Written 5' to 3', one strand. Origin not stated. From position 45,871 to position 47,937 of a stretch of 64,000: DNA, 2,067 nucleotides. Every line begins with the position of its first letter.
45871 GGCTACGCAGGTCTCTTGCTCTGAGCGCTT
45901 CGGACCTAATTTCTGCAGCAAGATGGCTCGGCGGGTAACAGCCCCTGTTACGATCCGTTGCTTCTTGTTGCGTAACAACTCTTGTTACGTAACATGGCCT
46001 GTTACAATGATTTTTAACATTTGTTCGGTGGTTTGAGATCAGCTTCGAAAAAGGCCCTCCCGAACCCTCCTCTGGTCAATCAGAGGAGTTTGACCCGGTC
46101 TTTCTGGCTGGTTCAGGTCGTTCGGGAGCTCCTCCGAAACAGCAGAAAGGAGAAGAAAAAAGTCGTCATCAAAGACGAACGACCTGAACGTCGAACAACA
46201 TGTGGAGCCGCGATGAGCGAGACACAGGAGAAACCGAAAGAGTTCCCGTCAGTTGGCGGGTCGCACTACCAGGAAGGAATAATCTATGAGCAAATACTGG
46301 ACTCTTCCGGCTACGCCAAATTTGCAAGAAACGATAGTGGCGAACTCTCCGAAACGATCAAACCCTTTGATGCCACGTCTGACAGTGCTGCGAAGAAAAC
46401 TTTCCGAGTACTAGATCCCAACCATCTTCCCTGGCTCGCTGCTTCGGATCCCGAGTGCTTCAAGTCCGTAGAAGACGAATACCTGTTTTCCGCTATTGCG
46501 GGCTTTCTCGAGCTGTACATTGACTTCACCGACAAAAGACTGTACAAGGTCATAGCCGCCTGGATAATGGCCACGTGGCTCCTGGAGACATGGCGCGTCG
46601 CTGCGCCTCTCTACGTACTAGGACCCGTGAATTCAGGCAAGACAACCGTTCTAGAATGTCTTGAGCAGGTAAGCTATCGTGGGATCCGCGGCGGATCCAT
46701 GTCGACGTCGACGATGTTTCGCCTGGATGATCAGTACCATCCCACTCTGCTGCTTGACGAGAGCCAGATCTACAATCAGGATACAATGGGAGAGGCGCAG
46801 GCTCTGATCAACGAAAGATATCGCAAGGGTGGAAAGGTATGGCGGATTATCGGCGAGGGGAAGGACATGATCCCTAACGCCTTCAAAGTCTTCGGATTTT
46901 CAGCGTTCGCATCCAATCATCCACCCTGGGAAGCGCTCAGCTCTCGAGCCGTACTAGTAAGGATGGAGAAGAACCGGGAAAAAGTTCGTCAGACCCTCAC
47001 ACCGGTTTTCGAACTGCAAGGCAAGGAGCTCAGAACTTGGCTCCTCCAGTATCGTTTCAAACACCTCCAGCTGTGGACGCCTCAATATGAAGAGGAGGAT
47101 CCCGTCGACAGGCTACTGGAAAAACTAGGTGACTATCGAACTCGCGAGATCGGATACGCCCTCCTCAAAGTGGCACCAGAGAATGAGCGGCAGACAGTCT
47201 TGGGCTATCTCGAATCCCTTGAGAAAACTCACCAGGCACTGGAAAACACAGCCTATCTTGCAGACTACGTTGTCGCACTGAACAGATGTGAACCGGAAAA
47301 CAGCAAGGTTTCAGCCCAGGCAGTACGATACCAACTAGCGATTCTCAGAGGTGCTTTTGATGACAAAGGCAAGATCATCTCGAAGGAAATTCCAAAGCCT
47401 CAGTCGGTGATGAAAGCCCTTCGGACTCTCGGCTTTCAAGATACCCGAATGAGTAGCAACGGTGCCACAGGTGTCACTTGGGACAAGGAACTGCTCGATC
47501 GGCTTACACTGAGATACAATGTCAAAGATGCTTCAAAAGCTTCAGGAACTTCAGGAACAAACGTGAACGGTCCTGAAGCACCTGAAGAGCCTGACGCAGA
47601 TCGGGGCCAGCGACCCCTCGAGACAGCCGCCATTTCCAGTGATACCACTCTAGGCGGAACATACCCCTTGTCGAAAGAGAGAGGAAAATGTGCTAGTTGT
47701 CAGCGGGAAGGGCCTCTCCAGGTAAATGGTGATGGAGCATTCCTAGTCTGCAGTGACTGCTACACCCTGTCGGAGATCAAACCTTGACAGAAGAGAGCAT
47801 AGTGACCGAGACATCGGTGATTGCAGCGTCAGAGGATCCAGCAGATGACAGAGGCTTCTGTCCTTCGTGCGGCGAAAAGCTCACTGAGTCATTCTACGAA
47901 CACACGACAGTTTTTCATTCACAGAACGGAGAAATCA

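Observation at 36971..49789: ~12.8-kb integrated element in a tRNA gene (candidate thaumarchaeal provirus or integrative element)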

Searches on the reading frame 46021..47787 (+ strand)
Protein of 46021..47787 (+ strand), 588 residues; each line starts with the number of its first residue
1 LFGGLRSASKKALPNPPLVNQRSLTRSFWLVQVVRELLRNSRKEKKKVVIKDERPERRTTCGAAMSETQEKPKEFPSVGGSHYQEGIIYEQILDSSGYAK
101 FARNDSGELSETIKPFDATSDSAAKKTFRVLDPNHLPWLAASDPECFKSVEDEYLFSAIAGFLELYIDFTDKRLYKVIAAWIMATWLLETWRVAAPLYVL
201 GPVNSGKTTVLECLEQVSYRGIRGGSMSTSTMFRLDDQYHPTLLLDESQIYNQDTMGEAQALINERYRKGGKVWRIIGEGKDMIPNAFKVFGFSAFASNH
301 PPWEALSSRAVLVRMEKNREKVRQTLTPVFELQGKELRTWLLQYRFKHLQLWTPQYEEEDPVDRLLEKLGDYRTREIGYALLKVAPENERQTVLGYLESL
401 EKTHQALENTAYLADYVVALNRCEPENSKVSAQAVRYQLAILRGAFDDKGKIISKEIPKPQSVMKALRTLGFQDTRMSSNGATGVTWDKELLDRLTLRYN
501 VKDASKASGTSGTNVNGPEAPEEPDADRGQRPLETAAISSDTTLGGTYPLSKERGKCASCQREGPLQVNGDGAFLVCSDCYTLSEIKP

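Call 8: search_protein_families(library=pfam, max_evalue=0.1, proteins=[window:46021-47787:+])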
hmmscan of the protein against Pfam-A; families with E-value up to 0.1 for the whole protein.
window:46021-47787:+ (588 aa): 1 family
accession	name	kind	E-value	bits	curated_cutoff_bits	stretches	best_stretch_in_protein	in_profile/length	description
PF13238.12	AAA_18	-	0.088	13.7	29.4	0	199-271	3-73/128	AAA domain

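Call 12: search_protein_families(library=phrogs, max_evalue=0.01, proteins=[window:46021-47787:+])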
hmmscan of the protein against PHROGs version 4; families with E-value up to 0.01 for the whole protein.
window:46021-47787:+ (588 aa): 0 families

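Call 26: search_solved_structures(query=window:46021-47787:+, max_evalue=1, show_alignments=2)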
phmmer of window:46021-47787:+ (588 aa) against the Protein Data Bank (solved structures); distinct sequences matched with E-value up to 1: 2.
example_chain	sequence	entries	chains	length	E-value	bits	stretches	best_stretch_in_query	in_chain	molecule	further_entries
3cq4_A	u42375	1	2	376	0.51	11.8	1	251-315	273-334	Histidinol-phosphate aminotransferase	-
3cq5_A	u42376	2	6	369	0.53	11.8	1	251-315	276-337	Histidinol-phosphate aminotransferase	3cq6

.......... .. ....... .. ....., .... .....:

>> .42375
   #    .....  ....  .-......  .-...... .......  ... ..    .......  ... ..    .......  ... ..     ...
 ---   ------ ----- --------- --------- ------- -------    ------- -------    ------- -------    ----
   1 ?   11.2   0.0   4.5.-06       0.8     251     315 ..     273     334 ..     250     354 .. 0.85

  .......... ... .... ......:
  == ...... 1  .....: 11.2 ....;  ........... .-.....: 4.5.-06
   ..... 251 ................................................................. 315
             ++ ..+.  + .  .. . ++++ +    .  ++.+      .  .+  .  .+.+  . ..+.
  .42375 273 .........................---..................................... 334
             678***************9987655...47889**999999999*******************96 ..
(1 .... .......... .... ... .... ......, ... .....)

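Call 27: find_homologous_proteins(query=window:46021-47787:+, max_evalue=0.001)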
Query window:46021-47787:+ (588 aa): 32 proteins with E <= 0.001 among 8000 candidates.
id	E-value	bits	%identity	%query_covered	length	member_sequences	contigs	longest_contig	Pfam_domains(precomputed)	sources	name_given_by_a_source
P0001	0.0e+0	1200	100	89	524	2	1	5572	-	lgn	-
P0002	2.6e-123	431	44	88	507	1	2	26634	-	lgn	-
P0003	4.0e-118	413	46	81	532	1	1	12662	-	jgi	jgi:hypothetical protein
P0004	5.3e-114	400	48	72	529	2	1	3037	-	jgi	-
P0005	1.4e-113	398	47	73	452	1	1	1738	-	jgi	jgi:hypothetical protein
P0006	3.8e-113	397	46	76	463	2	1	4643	-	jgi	-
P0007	6.1e-113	396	45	74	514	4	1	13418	-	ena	-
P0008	1.2e-112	395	50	69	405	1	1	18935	-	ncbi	-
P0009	2.8e-112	394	44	82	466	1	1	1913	-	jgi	-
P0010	6.6e-112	393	46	72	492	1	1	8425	-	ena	-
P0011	2.1e-111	391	46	75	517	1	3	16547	-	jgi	jgi:hypothetical protein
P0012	1.3e-105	372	46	69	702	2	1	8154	PF01807.26,PF09250.17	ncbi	-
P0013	2.2e-100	355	45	61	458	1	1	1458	-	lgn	-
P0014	7.0e-100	353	50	54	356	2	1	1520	-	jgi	jgi:hypothetical protein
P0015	2.7e-99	351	46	60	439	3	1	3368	-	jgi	jgi:hypothetical protein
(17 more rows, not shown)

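Call 28: find_encoding_contigs(protein=P0002, flank=10000, max_places=3)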
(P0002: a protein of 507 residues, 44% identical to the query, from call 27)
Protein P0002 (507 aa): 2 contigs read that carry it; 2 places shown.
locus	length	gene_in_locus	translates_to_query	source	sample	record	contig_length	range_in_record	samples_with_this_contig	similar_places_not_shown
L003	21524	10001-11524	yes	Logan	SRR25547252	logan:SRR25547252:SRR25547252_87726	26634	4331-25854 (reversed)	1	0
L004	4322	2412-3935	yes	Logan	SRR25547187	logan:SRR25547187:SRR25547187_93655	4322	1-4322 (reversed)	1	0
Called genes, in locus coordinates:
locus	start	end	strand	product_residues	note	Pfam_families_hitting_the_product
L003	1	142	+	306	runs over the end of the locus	?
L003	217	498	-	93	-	-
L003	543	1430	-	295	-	-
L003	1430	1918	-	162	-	-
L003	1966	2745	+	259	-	PF02353:CMAS (weak), PF08123:DOT1 (weak)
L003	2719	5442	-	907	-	PF01555:N6_N4_Mtase, PF04471:Mrr_cat, PF22722:NA-iREase1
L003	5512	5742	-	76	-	-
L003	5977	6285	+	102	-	-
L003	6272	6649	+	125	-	-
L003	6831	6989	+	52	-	-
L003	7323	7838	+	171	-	-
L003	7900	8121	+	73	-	-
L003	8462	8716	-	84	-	-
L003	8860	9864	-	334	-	-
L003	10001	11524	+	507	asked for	-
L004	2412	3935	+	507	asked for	-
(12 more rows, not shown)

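Call 29: find_encoding_contigs(protein=P0008, flank=10000, max_places=3)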
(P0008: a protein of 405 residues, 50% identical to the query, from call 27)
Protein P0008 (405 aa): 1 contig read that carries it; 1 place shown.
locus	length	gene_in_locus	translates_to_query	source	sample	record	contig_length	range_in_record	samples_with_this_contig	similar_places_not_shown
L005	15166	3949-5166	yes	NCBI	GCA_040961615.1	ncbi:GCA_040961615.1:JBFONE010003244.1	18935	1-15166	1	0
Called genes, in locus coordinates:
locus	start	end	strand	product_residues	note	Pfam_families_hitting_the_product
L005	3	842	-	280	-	?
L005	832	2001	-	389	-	PF01041:DegT_DnrJ_EryC1, PF01212:Beta_elim_lyase (weak)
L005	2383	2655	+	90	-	-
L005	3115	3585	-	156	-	-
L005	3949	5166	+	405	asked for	-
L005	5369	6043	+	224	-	PF02086:MethyltransfD12 (faint)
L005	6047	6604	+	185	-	-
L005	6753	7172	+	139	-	-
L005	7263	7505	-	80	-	-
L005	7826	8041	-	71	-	-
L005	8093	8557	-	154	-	-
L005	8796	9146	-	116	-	-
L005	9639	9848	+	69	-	-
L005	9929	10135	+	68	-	-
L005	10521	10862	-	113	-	-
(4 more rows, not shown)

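Call 30: find_encoding_contigs(protein=P0011, flank=10000, max_places=3)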
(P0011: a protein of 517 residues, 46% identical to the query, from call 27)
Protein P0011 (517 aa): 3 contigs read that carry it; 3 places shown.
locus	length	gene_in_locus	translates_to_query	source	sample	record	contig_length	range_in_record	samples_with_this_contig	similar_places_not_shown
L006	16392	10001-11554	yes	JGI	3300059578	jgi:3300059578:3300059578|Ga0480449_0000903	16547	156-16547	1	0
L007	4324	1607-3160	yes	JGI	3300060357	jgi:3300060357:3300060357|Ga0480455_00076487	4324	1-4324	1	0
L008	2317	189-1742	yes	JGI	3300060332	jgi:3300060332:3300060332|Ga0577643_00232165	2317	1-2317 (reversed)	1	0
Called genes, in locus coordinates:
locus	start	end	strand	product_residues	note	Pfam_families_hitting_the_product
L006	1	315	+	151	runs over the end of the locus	-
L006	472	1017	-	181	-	-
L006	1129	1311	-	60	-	PF04014:MazE_antitoxin (weak)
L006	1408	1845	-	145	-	-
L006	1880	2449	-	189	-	PF18929:DUF5678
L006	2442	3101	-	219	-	-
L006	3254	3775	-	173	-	-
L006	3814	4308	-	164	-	-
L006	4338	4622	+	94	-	-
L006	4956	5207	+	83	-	-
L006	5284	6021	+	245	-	-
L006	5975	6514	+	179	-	-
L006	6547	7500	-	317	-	-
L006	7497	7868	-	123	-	-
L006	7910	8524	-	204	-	-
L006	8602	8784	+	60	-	-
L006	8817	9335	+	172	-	-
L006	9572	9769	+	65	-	-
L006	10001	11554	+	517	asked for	-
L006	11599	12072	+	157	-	-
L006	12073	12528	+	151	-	-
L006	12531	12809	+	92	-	-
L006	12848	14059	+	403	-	PF00589:Phage_integrase (weak)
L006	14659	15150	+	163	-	-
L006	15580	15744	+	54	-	-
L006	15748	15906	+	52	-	-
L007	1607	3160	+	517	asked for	-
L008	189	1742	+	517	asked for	-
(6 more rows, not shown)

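Call 35: find_related_loci(query=window:46213-47787:+, collection=viral_contigs, flank=10000)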
Query window:46213-47787:+ (524 aa) in viral_contigs; peptide patterns used: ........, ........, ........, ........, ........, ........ (x = any residue, [..] = any of these).
22 stretches matched a pattern, but none encodes a relative of the query by tblastn (E <= 1e-3).

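Call 38: find_related_loci(query=A1, collection=genome_contigs, flank=10000)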
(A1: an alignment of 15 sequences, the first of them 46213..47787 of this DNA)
Query A1 (524 aa) in genome_contigs; peptide patterns used: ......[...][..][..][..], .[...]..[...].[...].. (x = any residue, [..] = any of these).
119 stretches matched a pattern, but none encodes a relative of the query by tblastn (E <= 1e-3).

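Call 39: find_related_loci(query=A1, collection=viral_contigs, flank=10000)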
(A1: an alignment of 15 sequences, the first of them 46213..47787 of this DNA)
Query A1 (524 aa) in viral_contigs; peptide patterns used: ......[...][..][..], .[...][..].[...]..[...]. (x = any residue, [..] = any of these).
18 stretches matched a pattern; 2 encode a relative of the query (tblastn E <= 1e-3); 2 distinct loci.
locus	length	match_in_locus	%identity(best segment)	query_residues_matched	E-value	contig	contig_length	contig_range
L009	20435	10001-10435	29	113-254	7e-14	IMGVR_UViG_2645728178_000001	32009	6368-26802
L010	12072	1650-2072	31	95-233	3e-13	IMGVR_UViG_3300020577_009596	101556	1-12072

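Call 49: find_related_loci(query=A1, collection=metagenome_contigs, flank=10000)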
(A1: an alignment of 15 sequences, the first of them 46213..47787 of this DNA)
Query A1 (524 aa) in metagenome_contigs; peptide patterns used: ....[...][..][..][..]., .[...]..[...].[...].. (x = any residue, [..] = any of these).
232 stretches matched a pattern; 18 encode a relative of the query (tblastn E <= 1e-3); 18 distinct loci.
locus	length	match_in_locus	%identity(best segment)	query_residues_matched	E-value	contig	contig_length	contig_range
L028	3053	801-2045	48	15-435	5e-123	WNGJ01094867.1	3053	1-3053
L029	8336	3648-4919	45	13-435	2e-112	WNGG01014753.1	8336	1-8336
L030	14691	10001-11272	45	13-435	2e-112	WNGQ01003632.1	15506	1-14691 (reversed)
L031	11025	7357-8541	45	41-435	5e-107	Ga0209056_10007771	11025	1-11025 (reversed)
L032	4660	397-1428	50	91-437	4e-103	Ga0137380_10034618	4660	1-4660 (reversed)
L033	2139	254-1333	47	73-437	1e-102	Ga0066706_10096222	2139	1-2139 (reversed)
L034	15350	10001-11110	45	73-436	1e-96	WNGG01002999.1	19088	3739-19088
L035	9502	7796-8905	45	73-436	1e-96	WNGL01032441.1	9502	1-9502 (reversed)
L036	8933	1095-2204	45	73-436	9e-96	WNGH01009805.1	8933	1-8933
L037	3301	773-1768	43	91-435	4e-85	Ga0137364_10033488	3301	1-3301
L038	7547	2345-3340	43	91-435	4e-84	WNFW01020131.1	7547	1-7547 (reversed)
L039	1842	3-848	51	159-435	3e-88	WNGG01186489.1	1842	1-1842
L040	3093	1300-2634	35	70-517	5e-84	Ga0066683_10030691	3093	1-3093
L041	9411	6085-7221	37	91-437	6e-71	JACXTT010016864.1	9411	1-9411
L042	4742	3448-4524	32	68-436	2e-52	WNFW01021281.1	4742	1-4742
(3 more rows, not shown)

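Call 52: search_protein_families(library=pfam, max_evalue=0.01, proteins=[L030:2608-3603:-, L030:3456-4358:-, L030:4584-5477:+, L030:5609-6343:+, L030:6665-7210:+, L030:8246-9019:+, L006:6547-7500:-, L006:5284-6021:+, L006:2442-3167:-, L006:7910-8587:-])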
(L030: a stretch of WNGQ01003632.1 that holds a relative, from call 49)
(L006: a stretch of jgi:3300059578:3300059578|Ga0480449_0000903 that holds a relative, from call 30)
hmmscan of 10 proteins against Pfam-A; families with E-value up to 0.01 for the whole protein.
L030:2608-3603:- (331 aa): 0 families

L030:3456-4358:- (300 aa): 0 families

L030:4584-5477:+ (297 aa): 0 families

L030:5609-6343:+ (244 aa): 0 families

L030:6665-7210:+ (181 aa): 2 families
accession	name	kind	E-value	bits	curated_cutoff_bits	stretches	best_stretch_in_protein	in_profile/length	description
PF13384.12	HTH_23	-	0.00033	20.8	24.6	1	39-66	17-45/50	Homeodomain-like domain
PF13551.12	HTH_29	-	0.00037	21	28.1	1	29-67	1-40/64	Winged helix-turn helix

L030:8246-9019:+ (257 aa): 0 families

L006:6547-7500:- (317 aa): 0 families

L006:5284-6021:+ (245 aa): 0 families

L006:2442-3167:- (241 aa): 0 families

L006:7910-8587:- (225 aa): 2 families
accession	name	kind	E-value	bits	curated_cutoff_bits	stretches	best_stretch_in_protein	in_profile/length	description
PF02082.26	Rrf2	-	0.002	18.7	30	1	30-77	15-62/132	Iron-dependent Transcriptional regulator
PF01638.23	HxlR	-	0.0043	17.3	20.8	0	37-89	17-70/91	HxlR-like helix-turn-helix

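Call 62: search_dna_similar(query=window:46213-47787:+, collection=phages, mode=protein, max_evalue=0.01, max_rows=10)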
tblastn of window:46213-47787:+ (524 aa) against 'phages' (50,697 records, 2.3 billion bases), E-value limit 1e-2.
Records with a match: 1; places in all: 1; records where one place covers at least 80% of the query: 0.
Best place of each record, by identity: <60% 1.
By first word of the organism name: Pseudomonas 1.
By host as written in the record: Pseudomonas aeruginosa 1.
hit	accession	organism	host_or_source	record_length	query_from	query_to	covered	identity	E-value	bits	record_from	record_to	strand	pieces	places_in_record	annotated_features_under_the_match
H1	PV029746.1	Pseudomonas phage Phipami28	Pseudomonas aeruginosa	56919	105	280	34%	25.1%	1e-7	61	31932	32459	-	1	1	hypothetical protein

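Call 87: predict_structure(alignment_id=A1)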
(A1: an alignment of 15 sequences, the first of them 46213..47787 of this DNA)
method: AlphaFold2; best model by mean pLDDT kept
length: 524 residues; sequences in the alignment: 15
mean_pLDDT: 72.4   pTM: 0.64
mean pLDDT of the five models: 72.4, 64.6, 61.7, 61.4, 61.1
residues with pLDDT >= 90: 138; 70-90: 225; 50-70: 36; < 50: 125
segments of 3 or more residues with pLDDT < 50: 1-67, 287-292, 440-488, 522-524
pLDDT, mean of each block of 10 residues (from residue 1): 32 37 38 32 30 37 45 73 76 97 95 97 87 90 94 92 83 87 79 82 87 84 89 79 82 88 93 87 59 70 87 91 95 90 74 90 90 89 83 87 86 87 88 70 28 27 25 26 37 80 71 73 41
secondary structure, 60 per line:
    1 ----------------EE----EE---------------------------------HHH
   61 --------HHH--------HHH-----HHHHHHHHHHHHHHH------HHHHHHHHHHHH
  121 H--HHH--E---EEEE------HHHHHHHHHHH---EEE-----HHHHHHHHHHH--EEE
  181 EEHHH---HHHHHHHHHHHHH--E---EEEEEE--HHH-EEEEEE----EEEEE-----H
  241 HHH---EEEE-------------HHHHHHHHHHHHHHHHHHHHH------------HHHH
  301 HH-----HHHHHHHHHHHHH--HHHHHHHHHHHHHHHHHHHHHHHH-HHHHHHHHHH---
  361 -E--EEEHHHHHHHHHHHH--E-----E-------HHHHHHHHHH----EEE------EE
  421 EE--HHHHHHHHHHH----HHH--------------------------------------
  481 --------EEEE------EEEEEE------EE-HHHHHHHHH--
elements in order: H88-102 H109-121 E133-136 H143-153 E157-159 H165-175 E178-182 H189-201 E208-213 E220-225 E230-234 H240-243 E247-250 H264-284 H297-302 H308-320 H323-346 H348-357 E365-367 H368-379 H396-405 E410-412 E419-422 H425-435 E489-492 E499-504 H514-522

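Call 90: fold_search(model_id=the predicted structure, library=pdb)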
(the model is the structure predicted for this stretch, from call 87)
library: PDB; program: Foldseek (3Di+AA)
matches with E <= 10: 1059; with E <= 0.001: 87
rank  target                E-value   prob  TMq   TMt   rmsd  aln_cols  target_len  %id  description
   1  8ouw_3                3.7e-06  1.00  0.31  0.27  14.9       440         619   10  Cryo-EM structure of CMG helicase bound to TIM-1/TIPN-1 and homodimeric DNSN-1 on fork DNA (Caenorhabditis elegans) (released 2023-08-16)
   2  6k9e_B                3.9e-06  1.00  0.24  0.29  11.4       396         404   13  The A form apo structure of NrS-1 C terminal region-CTR(305-718) (released 2020-06-17)
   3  6k9e_A                4.3e-06  1.00  0.24  0.29  11.7       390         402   13  The A form apo structure of NrS-1 C terminal region-CTR(305-718) (released 2020-06-17)
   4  7tjf_A                4.8e-06  1.00  0.19  0.20  23.2       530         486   12  S. cerevisiae ORC bound to 84 bp ARS1 DNA (released 2023-01-18)
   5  7jgr_G                5.9e-06  1.00  0.17  0.23  18.7       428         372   13  Structure of Drosophila ORC bound to DNA (84 bp) and Cdc6 (released 2020-09-09)
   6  7pbl_D                7.7e-06  1.00  0.22  0.34  19.2       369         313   14  RuvAB branch migration motor complexed to the Holliday junction - RuvB AAA+ state s1 [t2 dataset] (released 2022-09-14)
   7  5v8f_4                1.0e-05  1.00  0.32  0.24  19.9       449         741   12  Structural basis of MCM2-7 replicative helicase loading by ORC-Cdc6 and Cdt1 (released 2017-05-10)
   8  6k9e_C                1.0e-05  1.00  0.24  0.30  11.0       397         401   12  The A form apo structure of NrS-1 C terminal region-CTR(305-718) (released 2020-06-17)
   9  8p63_5                1.1e-05  1.00  0.30  0.24  18.7       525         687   11  S. cerevisiae consensus-sCMGE on ssDNA after DNA replication initiation (released 2024-05-29)
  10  9dvy_B                1.1e-05  1.00  0.20  0.29  18.7       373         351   13  Human mitochondrial ClpX with endogenous substrate (released 2025-10-15)
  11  7pds_C                1.3e-05  1.00  0.34  0.38   7.9       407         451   11  The structure of PriRep1 with dsDNA (released 2022-07-13)
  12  8ouw_6                1.5e-05  1.00  0.29  0.23  12.7       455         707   11  Cryo-EM structure of CMG helicase bound to TIM-1/TIPN-1 and homodimeric DNSN-1 on fork DNA (Caenorhabditis elegans) (released 2023-08-16)
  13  5zr1_A                1.5e-05  0.99  0.18  0.19  23.1       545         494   12  Saccharomyces Cerevisiae Origin Recognition Complex Bound to a 72-bp Origin DNA containing ACS and B1 element (released 2018-07-11)
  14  9dx3_F                1.7e-05  1.00  0.21  0.33  16.8       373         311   14  EcRuvB 9-mer pre-assembly complex (released 2026-01-21)
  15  6lrb_A                1.8e-05  1.00  0.28  0.34  11.6       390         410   10  The A form apo structure of NrS-1 C terminal region-CTR (released 2020-04-08)
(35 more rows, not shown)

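Call 100: search_dna_similar(query=window:46213-47787:+, collection=plasmids, mode=protein, max_evalue=0.001, max_rows=10)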
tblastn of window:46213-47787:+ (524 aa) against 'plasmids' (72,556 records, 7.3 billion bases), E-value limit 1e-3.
Records with a match: 2; places in all: 2; records where one place covers at least 80% of the query: 0.
Best place of each record, by identity: <60% 2.
By first word of the organism name: Haladaptatus 1; Streptomyces 1.
By predicted mobility (MOB-suite, as given by PLSDB): non-mobilizable 2.
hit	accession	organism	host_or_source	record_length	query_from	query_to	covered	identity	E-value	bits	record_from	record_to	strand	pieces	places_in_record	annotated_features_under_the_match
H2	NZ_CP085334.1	Haladaptatus salinisoli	cell culture,saline soil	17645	109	321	41%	27.1%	9e-12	76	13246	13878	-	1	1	hypothetical protein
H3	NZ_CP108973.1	Streptomyces longwoodensis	-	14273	86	299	41%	24.5%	8e-6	57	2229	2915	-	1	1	DUF3631 domain-containing protein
